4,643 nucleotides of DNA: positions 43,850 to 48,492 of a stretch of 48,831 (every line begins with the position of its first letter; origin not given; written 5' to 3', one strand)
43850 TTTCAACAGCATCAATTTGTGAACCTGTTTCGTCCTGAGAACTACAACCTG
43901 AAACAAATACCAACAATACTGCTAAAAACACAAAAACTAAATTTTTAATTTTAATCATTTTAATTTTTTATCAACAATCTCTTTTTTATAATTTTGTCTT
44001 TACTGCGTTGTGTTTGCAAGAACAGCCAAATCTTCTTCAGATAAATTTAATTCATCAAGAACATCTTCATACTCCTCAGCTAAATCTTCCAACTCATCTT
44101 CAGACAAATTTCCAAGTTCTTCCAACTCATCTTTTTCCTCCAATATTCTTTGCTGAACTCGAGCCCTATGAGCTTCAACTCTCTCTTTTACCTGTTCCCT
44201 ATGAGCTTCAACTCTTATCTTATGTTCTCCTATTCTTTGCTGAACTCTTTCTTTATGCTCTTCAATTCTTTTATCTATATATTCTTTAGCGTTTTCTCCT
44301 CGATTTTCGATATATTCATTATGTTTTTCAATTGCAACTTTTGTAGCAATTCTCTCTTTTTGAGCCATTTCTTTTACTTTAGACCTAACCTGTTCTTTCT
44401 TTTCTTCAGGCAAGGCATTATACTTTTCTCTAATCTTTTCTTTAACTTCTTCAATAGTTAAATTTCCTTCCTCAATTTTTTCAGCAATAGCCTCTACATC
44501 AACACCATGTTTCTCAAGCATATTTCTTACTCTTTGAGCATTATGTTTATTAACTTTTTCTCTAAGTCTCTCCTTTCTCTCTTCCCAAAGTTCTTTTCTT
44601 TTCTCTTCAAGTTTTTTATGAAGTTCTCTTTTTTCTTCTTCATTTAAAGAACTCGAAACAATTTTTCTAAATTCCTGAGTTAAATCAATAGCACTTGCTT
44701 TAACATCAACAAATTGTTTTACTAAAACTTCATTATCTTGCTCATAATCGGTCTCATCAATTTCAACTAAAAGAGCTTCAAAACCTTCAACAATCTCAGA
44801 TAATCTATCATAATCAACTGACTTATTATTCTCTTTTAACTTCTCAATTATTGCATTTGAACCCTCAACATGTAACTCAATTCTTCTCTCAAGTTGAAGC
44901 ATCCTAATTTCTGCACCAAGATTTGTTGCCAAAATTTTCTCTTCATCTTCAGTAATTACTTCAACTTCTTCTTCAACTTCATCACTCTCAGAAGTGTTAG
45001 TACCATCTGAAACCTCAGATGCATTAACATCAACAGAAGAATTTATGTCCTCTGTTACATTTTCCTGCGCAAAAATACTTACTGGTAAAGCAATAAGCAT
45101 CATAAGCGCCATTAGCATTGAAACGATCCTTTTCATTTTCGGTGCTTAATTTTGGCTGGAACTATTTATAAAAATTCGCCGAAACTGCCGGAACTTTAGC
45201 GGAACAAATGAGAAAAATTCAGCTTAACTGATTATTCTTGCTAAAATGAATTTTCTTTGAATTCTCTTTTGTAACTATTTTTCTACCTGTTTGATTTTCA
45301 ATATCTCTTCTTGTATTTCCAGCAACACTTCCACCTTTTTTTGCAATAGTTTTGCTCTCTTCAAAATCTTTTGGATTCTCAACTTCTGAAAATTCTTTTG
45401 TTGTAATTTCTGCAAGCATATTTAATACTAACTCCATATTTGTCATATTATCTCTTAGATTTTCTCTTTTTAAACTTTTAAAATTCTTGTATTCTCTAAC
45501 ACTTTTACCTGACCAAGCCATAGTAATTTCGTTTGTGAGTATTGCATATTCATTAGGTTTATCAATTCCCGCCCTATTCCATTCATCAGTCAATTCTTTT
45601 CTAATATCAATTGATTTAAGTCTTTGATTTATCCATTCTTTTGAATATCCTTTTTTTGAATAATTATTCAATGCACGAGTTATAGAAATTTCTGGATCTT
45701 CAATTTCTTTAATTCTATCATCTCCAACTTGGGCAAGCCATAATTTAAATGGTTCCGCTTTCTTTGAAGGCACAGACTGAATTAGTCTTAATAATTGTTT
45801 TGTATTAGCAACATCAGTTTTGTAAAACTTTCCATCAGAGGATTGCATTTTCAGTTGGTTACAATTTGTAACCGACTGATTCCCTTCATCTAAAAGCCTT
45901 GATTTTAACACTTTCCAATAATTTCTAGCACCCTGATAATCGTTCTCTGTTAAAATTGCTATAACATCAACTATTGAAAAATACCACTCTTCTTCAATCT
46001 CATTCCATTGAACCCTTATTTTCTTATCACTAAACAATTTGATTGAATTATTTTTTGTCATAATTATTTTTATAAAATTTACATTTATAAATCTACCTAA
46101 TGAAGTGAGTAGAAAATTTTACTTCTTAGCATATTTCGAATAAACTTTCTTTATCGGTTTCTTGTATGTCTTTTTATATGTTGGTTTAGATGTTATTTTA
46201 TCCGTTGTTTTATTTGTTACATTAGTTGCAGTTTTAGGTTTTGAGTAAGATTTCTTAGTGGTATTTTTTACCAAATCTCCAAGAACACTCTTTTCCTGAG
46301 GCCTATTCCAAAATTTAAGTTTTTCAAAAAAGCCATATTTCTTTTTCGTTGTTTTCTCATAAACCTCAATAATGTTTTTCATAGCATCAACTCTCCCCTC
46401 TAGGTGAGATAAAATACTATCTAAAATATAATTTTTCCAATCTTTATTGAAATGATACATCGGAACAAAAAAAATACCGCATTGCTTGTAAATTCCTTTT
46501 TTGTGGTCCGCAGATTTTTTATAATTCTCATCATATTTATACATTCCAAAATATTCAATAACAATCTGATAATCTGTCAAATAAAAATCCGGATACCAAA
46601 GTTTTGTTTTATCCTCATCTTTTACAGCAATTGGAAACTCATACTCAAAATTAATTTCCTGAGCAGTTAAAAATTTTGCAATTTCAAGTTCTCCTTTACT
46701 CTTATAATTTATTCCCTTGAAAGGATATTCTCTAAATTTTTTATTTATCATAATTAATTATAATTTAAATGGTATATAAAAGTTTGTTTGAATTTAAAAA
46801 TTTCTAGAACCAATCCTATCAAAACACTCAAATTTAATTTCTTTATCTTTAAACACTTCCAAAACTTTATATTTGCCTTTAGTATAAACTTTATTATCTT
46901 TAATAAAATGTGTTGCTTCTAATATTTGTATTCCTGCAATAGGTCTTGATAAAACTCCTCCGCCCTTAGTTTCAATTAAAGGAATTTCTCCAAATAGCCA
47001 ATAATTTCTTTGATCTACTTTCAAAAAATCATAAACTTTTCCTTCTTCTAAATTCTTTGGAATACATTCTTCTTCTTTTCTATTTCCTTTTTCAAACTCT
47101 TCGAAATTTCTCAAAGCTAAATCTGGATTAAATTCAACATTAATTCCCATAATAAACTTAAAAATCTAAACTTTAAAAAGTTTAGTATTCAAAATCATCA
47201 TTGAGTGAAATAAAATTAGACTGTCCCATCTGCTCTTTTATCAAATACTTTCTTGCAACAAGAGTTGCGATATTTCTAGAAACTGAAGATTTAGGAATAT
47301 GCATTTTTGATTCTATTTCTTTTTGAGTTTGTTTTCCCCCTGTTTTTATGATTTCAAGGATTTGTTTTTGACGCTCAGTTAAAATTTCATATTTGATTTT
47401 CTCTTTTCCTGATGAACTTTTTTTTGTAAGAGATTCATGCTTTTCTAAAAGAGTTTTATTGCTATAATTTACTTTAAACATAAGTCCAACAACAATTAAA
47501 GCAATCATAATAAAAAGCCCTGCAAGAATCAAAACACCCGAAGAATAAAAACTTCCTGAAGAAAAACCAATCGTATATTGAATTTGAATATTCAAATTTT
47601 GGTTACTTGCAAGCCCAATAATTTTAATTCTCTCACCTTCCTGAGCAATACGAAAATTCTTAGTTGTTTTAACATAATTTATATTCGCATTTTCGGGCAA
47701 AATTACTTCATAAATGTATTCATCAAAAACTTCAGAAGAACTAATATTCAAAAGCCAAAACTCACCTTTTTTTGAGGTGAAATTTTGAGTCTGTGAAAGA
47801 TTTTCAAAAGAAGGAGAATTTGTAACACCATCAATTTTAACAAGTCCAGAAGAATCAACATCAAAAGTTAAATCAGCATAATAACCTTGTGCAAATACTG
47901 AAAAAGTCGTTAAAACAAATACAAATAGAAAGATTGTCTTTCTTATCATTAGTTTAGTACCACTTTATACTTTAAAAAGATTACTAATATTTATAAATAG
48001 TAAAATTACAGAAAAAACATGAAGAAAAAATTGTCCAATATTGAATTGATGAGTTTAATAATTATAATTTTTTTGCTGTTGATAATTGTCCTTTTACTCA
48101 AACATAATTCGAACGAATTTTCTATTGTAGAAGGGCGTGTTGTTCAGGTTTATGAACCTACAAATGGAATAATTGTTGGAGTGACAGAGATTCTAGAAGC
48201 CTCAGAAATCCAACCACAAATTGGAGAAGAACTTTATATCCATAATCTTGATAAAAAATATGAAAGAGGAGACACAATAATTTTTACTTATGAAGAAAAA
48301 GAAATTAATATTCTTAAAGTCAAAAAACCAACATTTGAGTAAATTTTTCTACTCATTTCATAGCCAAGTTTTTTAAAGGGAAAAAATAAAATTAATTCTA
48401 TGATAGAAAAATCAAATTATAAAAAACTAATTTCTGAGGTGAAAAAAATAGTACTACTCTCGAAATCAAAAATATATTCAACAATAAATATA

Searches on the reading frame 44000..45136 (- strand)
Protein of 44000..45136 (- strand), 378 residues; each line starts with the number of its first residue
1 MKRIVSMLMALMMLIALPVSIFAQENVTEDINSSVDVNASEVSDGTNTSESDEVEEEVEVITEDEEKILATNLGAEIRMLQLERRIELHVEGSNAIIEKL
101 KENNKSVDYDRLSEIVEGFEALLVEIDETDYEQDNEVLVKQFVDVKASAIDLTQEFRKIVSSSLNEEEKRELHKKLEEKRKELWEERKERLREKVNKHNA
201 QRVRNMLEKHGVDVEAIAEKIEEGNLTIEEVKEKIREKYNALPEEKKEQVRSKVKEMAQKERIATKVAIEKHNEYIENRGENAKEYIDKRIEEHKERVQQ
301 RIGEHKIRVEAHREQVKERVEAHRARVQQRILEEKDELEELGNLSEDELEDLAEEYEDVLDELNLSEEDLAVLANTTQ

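Call 29: search_protein_families(library=pfam, proteins=[window:44000-45136:-], max_evalue=0.0001)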
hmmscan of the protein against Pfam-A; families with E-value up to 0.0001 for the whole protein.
window:44000-45136:- (378 aa): 0 families

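Call 48: search_protein_families(library=ncbifam, proteins=[window:44000-45136:-], max_evalue=0.01)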
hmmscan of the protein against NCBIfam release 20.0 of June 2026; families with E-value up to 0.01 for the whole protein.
window:44000-45136:- (378 aa): 1 family
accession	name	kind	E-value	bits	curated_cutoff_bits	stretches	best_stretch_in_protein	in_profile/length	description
NF041499.3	MobP3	subfamily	0.0032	17.1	150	1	154-300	170-306/315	MobP3 family relaxase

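Call 55: search_protein_families(library=pfam, proteins=[window:44000-45136:-], max_evalue=5)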
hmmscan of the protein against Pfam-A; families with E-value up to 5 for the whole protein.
window:44000-45136:- (378 aa): 9 families
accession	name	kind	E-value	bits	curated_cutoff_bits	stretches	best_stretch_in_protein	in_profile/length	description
PF09531.15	Ndc1_Nup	-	0.0028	16.9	29.8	1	296-370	534-603/607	Nucleoporin protein Ndc1-Nup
PF08028.16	Acyl-CoA_dh_2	-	0.16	12.7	22.7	1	267-330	13-72/134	Acyl-CoA dehydrogenase, C-terminal domain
PF11075.13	DUF2780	-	0.17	12.3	27.5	1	20-158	8-140/176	Protein of unknown function VcgC/VcgE (DUF2780)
PF00542.24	Ribosomal_L12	-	0.33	11.8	25.9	1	181-215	31-65/67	Ribosomal protein L7/L12 C-terminal domain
PF01442.23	Apolipoprotein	-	0.35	11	90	1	248-352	14-118/190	Apolipoprotein A1/A4/E domain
PF17944.6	Arg_decarbox_C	-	0.39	11.7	23.3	1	150-178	13-43/51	Arginine decarboxylase C-terminal helical extension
PF00505.25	HMG_box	-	1.2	10.1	25.4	1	222-257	22-57/69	HMG (high mobility group) box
PF05003.17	DUF668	-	1.4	9.8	24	1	230-272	27-69/89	Protein of unknown function (DUF668)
PF10137.14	CAP12-PCTIR_TIR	-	1.5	9.2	24.7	1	197-237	10-51/119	CAP12/Pycsar effector protein, TIR domain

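Call 68: search_protein_families(library=padloc, proteins=[window:44000-45136:-], max_evalue=0.001)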
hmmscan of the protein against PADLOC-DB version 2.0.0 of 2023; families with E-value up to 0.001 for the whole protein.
window:44000-45136:- (378 aa): 0 families

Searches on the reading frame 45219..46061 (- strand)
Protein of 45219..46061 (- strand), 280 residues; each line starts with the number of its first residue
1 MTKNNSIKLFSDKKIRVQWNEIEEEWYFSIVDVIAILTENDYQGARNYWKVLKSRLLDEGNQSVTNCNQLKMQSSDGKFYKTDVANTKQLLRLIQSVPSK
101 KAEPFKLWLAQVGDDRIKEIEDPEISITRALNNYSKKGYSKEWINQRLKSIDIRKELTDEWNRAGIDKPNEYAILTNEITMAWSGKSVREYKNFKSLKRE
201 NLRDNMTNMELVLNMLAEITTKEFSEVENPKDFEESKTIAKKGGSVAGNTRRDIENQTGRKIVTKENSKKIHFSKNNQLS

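Call 8: search_protein_families(library=pfam, proteins=[window:45219-46061:-], max_evalue=0.01)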
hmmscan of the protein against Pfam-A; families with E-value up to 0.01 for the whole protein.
window:45219-46061:- (280 aa): 1 family
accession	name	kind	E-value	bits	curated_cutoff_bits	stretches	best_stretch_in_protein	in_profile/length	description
PF02498.22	Bro-N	-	1.3e-11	45.4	25.6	1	14-111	1-92/96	BRO family, N-terminal domain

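Call 33: find_homologous_proteins(query=window:45219-46061:-, max_evalue=0.00001)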
Query window:45219-46061:- (280 aa): 8000 proteins with E <= 0.00001 among 8000 candidates; the best 120 are listed.
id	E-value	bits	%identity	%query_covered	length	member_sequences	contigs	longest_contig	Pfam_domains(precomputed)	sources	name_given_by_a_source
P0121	8.6e-178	607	100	100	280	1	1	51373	PF02498.23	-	-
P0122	2.9e-177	605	100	100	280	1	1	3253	PF02498.23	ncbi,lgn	ncbi:MAG: Bro-N domain-containing protein [Nanoarchaeota archaeon]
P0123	1.6e-130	452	72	96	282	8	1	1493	PF02498.23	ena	-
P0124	1.3e-129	449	73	96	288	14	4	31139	PF02498.23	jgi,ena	-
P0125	1.3e-128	446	71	98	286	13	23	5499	PF02498.23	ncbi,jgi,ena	-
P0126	1.5e-127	442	72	96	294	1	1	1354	PF02498.23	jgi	jgi:hypothetical protein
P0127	1.5e-127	442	74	94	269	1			PF02498.23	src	-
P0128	2.9e-127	442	72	98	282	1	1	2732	PF02498.23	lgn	-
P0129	1.4e-126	439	71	98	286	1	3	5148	PF02498.23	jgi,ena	-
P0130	2.9e-126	438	70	98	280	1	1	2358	PF02498.23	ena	-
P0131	3.4e-126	438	70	98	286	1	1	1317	PF02498.23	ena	-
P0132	9.4e-126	437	70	98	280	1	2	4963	PF02498.23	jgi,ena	-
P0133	2.3e-125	435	-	-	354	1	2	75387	PF02498.23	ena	-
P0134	3.8e-125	435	71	98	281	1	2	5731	PF02498.23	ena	-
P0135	5.2e-125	434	70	98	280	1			PF02498.23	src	-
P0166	6.7e-121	421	70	94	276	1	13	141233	PF02498.23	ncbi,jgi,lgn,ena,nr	ncbi:MAG TPA: BRO family protein [Candidatus Woesearchaeota archaeon]|nr:BRO family protein [Candida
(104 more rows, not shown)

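Call 34: find_encoding_contigs(protein=P0122, flank=10000, max_places=4)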
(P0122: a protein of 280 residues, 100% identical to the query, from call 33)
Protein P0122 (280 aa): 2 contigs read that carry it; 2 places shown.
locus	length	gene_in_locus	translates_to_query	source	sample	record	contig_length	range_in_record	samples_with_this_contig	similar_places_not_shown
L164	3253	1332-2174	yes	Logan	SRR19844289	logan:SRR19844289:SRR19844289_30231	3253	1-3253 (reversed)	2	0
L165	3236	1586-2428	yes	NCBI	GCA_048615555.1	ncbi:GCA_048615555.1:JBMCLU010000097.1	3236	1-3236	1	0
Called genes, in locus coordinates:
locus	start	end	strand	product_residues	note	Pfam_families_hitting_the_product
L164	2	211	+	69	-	?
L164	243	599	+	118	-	-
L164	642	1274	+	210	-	-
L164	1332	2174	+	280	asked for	PF02498:Bro-N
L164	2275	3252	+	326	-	?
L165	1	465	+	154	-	PF01047:MarR (weak), PF12802:MarR_2, PF13463:HTH_27 (faint), PF24034:DUF7343 (weak)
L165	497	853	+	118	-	-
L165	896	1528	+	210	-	-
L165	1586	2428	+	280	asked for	PF02498:Bro-N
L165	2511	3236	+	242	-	?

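Call 35: find_encoding_contigs(protein=P0124, flank=6000, max_places=4)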
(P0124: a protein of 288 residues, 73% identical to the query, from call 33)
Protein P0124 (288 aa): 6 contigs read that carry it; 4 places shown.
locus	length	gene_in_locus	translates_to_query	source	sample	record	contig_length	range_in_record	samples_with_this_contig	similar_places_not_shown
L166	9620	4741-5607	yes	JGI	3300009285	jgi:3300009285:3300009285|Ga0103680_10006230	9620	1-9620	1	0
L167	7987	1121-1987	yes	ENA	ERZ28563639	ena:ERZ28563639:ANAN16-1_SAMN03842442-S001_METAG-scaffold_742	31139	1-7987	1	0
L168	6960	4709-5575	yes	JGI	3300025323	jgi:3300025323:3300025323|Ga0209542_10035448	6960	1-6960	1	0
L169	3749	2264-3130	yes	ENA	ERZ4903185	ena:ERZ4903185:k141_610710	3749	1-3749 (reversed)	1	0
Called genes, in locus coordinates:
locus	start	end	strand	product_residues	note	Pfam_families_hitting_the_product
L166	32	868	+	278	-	PF01380:SIS, PF10432:bact-PGI_C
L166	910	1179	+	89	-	-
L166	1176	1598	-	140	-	PF07291:MauE (faint), PF07681:DoxX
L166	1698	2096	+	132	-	PF24963:DUF7768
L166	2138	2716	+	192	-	PF03104:DNA_pol_B_exo1 (weak), PF13482:RNase_H_2 (weak), PF10108:DNA_pol_B_exo2 (faint)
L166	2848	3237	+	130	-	-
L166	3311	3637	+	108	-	-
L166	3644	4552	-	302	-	PF02729:OTCace_N, PF21377:MurD_N (faint), PF00185:OTCace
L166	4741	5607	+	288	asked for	PF02498:Bro-N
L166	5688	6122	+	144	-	PF00254:FKBP_C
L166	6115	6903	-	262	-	-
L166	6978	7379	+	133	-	PF07291:MauE, PF07681:DoxX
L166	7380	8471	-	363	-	PF00578:AhpC-TSA, PF08534:Redoxin, PF13905:Thioredoxin_8, PF17991:Thioredoxin_10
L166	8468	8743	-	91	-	-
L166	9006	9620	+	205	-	?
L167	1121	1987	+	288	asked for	PF02498:Bro-N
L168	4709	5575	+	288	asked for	PF02498:Bro-N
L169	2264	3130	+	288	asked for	PF02498:Bro-N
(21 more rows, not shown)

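Call 36: find_encoding_contigs(protein=P0166, flank=6000, max_places=6)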
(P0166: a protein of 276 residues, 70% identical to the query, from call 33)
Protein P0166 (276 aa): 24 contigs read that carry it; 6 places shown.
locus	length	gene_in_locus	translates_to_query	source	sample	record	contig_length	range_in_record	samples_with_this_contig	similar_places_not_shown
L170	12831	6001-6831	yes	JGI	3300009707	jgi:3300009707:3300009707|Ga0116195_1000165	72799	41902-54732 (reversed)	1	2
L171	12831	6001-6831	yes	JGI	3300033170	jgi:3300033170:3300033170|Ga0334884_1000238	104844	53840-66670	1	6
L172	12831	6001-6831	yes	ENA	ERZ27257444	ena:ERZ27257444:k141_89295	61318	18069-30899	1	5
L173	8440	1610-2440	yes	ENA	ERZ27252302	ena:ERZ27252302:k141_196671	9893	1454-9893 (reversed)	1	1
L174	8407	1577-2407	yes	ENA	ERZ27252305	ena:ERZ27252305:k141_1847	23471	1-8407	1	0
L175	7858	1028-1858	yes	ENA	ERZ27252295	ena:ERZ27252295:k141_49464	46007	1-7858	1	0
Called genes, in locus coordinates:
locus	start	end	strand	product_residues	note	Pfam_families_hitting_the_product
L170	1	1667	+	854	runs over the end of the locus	PF13588:HSDR_N_2 (weak), PF00270:DEAD, PF04851:ResIII, PF18766:SWI2_SNF2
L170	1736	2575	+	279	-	PF04383:KilA-N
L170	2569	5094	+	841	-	PF02384:N6_Mtase, PF01170:UPF0020 (weak), PF13847:Methyltransf_31 (weak), PF07669:Eco57I, PF01420:Methylase_S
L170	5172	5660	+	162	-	-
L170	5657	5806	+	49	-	-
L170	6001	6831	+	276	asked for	PF02498:Bro-N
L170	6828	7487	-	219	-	PF20582:UPF0758_N, PF04002:RadC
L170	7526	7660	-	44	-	-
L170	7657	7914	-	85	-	PF14367:DUF4411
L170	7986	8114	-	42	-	-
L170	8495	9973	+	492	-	PF01336:tRNA_anti-codon, PF00152:tRNA-synt_2, PF01409:tRNA-synt_2d (faint)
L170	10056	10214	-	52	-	-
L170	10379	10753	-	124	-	PF06397:Desulfoferrod_N, PF01880:Desulfoferrodox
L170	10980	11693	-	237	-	PF25199:nSTAND_NTPase5 (faint), PF01637:ATPase_2 (faint), PF13173:AAA_14 (weak), PF13401:AAA_22 (weak)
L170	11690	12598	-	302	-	PF01637:ATPase_2 (weak)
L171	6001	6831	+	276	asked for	PF02498:Bro-N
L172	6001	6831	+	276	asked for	PF02498:Bro-N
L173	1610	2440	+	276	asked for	PF02498:Bro-N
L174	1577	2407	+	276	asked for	PF02498:Bro-N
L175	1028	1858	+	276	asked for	PF02498:Bro-N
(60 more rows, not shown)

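Call 48: search_protein_families(library=ncbifam, proteins=[window:45219-46061:-], max_evalue=0.01)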
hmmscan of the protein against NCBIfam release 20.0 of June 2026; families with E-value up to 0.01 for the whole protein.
window:45219-46061:- (280 aa): 0 families

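Call 67: search_protein_families(library=phrogs, proteins=[window:45219-46061:-], max_evalue=0.001)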
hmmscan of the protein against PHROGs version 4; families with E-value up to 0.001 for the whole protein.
window:45219-46061:- (280 aa): 2 families
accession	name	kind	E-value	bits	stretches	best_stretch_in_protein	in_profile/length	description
phrog_15286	-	unknown function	9.4e-122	406.3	1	2-271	2-269/274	-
phrog_28094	-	unknown function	7.8e-21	75.1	1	211-269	1-59/66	-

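Call 68: search_protein_families(library=padloc, proteins=[window:45219-46061:-], max_evalue=0.001)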
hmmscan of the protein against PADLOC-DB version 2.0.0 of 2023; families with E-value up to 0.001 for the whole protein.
window:45219-46061:- (280 aa): 3 families
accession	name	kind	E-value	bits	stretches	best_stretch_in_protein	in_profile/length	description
PDLC04920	PDC-S13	-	8.2e-128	423.7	1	1-275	1-273/286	-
PDLC04841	PDC-S04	-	3.3e-30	103.7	1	1-112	1-113/292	-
PDLC04918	PDC-S13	-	1.5e-05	23.2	1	149-240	71-166/214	-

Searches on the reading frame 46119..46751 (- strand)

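Call 8: search_protein_families(library=pfam, proteins=[window:46119-46751:-], max_evalue=0.01)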
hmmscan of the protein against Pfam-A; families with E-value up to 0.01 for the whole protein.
window:46119-46751:- (210 aa): 0 families

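Call 48: search_protein_families(library=ncbifam, proteins=[window:46119-46751:-], max_evalue=0.01)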
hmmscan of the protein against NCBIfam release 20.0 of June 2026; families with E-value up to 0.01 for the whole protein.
window:46119-46751:- (210 aa): 0 families

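Call 55: search_protein_families(library=pfam, proteins=[window:46119-46751:-], max_evalue=5)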
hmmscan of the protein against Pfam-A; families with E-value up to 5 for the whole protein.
window:46119-46751:- (210 aa): 0 families

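Call 67: search_protein_families(library=phrogs, proteins=[window:46119-46751:-], max_evalue=0.001)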
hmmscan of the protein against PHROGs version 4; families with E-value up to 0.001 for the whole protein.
window:46119-46751:- (210 aa): 4 families
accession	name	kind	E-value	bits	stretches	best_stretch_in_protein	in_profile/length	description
phrog_559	-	DNA, RNA and nucleotide metabolism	3.9e-08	33.5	1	16-137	304-437/607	HNH endonuclease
phrog_9019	-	DNA, RNA and nucleotide metabolism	3.3e-05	25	1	15-80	58-119/160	Holliday junction resolvase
phrog_22215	-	unknown function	4.2e-05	24.4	1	3-67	204-270/324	-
phrog_15137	-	DNA, RNA and nucleotide metabolism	0.00021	21.9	1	2-86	115-202/236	endonuclease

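Call 68: search_protein_families(library=padloc, proteins=[window:46119-46751:-], max_evalue=0.001)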
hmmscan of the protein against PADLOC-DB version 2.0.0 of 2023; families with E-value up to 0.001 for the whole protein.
window:46119-46751:- (210 aa): 4 families
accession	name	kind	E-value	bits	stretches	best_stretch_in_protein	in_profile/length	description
PDLC05065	PDC-S68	-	1.1e-08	31.4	1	13-94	1105-1184/1221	-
PDLC01150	HEAT_CxxC_PDDEXK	-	2.9e-08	31.3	1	14-105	189-275/288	HEAT_CxxC_PD-DEXK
PDLC05067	PDC-S69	-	4.3e-07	27.9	1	13-98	186-265/289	-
PDLC05066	PDC-S68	-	8e-07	25.4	1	17-90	1103-1174/1202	-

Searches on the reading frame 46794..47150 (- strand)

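Call 8: search_protein_families(library=pfam, proteins=[window:46794-47150:-], max_evalue=0.01)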
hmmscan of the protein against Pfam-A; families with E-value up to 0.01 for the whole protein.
window:46794-47150:- (118 aa): 0 families

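Call 48: search_protein_families(library=ncbifam, proteins=[window:46794-47150:-], max_evalue=0.01)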
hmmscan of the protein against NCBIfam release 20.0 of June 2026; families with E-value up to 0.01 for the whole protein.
window:46794-47150:- (118 aa): 0 families

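Call 55: search_protein_families(library=pfam, proteins=[window:46794-47150:-], max_evalue=5)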
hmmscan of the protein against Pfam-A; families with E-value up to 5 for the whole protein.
window:46794-47150:- (118 aa): 1 family
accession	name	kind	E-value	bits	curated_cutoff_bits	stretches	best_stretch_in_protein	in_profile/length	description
PF09378.16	HAS-barrel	-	0.11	13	25.2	1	29-99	15-87/90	HAS barrel domain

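Call 67: search_protein_families(library=phrogs, proteins=[window:46794-47150:-], max_evalue=0.001)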
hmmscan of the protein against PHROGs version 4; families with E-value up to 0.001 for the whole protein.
window:46794-47150:- (118 aa): 0 families

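Call 68: search_protein_families(library=padloc, proteins=[window:46794-47150:-], max_evalue=0.001)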
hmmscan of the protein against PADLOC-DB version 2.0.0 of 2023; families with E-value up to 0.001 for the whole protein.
window:46794-47150:- (118 aa): 0 families

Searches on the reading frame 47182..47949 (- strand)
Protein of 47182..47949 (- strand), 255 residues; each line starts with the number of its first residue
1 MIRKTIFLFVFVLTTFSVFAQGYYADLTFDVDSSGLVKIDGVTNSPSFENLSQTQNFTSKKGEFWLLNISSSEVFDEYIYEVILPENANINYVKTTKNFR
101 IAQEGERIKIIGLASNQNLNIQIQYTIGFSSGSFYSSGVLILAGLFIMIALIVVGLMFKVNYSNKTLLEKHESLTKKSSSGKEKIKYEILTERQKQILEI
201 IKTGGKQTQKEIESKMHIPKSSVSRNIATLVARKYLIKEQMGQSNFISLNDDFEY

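Call 8: search_protein_families(library=pfam, proteins=[window:47182-47949:-], max_evalue=0.01)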
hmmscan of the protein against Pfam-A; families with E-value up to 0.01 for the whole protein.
window:47182-47949:- (255 aa): 7 families
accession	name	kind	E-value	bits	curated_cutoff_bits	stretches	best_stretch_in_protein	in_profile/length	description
PF12802.13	MarR_2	-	3.6e-09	37.1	27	1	190-239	3-53/61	MarR family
PF24034.1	DUF7343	-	2e-07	31.2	27.6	1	190-249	2-61/62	Domain of unknown function (DUF7343)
PF01047.28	MarR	-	1e-05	25.7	24.6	1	190-236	1-47/59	MarR family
PF13463.12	HTH_27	-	7.7e-05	23.3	22.2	1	190-242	1-52/68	Winged helix DNA-binding domain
PF09339.16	HTH_IclR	-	0.00026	21.1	22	1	196-236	7-48/52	IclR helix-turn-helix domain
PF04545.22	Sigma70_r4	-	0.00056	19.8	24.1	1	190-225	5-39/50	Sigma-70, region 4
PF13412.12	HTH_24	-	0.0061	16.6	21.9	0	191-233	2-44/48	Winged helix-turn-helix DNA-binding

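Call 45: search_solved_structures(query=window:47182-47949:-, max_evalue=10)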
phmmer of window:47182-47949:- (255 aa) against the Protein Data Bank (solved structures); distinct sequences matched with E-value up to 10: 12.
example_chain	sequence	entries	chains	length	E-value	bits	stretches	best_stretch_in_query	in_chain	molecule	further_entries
5k1y_C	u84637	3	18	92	1.8e-05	27.9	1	186-251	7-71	AspA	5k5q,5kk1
5k5o_A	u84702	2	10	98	2.2e-05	27.7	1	186-251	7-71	AspA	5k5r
4rs8_A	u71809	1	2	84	0.0001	25.5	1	188-251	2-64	AspA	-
2rnj_A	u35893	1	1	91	0.044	16.9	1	175-233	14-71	Response regulator protein vraR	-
7ve4_A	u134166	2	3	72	0.13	15.4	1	186-233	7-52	DNA-binding response regulator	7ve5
4gvp_A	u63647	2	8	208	0.21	14.7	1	172-233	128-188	Response regulator protein vraR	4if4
7ve6_A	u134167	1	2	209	0.21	14.7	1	172-233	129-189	Response regulator protein VraR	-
3clo_A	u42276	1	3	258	0.26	14.3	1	35-230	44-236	Transcriptional regulator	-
4ldz_A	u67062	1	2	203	0.44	13.6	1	189-240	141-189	Transcriptional regulatory protein DesR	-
5j6x_A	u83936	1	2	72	0.72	12.9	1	188-238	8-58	Z-DNA binding protein kinase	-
3g3z_A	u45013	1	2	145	0.77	12.8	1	197-244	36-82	Transcriptional regulator, MarR family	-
3b73_A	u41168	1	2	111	1.8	11.6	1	194-232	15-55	PhiH1 repressor-like protein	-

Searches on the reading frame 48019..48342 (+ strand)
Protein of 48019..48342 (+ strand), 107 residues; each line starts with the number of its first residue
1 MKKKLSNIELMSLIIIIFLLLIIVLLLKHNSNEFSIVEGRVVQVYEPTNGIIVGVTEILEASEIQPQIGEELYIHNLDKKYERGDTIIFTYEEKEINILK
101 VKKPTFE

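Call 8: search_protein_families(library=pfam, proteins=[window:48019-48342:+], max_evalue=0.01)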
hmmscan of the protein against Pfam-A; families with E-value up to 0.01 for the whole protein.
window:48019-48342:+ (107 aa): 1 family
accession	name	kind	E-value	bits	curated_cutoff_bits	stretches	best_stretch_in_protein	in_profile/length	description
PF02298.23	Cu_bind_like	-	0.0084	16.5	20.8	0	78-107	15-44/84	Plastocyanin-like domain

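Call 48: search_protein_families(library=ncbifam, proteins=[window:48019-48342:+], max_evalue=0.01)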
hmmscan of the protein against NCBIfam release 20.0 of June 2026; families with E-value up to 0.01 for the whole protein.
window:48019-48342:+ (107 aa): 0 families

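Call 67: search_protein_families(library=phrogs, proteins=[window:48019-48342:+], max_evalue=0.001)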
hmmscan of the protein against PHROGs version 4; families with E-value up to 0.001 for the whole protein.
window:48019-48342:+ (107 aa): 0 families
